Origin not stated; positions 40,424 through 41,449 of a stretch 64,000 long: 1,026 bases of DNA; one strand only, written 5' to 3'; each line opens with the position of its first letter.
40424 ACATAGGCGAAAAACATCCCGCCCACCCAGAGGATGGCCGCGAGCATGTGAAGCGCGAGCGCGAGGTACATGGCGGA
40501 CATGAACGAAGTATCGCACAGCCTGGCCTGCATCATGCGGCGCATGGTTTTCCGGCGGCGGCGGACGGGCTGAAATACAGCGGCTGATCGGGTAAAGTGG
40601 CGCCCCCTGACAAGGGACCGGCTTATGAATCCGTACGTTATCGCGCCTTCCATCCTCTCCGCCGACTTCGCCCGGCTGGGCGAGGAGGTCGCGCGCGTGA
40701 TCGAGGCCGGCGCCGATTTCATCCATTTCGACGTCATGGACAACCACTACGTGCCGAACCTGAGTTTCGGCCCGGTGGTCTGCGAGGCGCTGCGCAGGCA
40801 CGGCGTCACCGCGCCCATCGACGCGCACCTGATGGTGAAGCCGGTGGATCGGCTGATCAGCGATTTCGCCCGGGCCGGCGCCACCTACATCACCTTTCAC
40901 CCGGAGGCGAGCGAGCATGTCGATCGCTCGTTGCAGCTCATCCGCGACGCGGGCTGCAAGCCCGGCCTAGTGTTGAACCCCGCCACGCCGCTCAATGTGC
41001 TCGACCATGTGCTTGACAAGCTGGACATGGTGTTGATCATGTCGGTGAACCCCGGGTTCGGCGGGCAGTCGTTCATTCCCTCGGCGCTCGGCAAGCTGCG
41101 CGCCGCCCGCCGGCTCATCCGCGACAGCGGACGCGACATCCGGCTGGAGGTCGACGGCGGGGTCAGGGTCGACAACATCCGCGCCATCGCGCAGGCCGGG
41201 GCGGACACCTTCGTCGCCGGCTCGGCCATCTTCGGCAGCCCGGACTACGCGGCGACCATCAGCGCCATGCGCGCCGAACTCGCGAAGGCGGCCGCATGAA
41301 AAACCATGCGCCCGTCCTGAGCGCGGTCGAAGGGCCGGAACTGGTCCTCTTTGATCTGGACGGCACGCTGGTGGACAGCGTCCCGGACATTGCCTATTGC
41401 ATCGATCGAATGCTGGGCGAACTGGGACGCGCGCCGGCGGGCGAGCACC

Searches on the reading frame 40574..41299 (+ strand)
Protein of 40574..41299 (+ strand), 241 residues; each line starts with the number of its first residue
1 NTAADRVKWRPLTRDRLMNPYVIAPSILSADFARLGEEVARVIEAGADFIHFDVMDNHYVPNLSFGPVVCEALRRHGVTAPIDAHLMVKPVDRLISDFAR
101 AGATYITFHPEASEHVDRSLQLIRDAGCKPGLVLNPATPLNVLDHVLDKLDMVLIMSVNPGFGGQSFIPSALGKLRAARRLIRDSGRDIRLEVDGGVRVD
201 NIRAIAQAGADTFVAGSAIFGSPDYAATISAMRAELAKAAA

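Call 14: search_protein_families(library=pfam, proteins=[window:40574-41299:+], max_evalue=0.0001)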
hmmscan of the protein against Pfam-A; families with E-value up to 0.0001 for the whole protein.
window:40574-41299:+ (241 aa): 2 families
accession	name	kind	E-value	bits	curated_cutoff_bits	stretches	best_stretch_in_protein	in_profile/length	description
PF00834.25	Ribul_P_3_epim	-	6.1e-87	290.6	21.1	1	23-220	2-198/198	Ribulose-phosphate 3 epimerase family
PF01729.25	QRPTase_C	-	2.4e-05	24.6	23.1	0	174-221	113-160/169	Quinolinate phosphoribosyl transferase, C-terminal domain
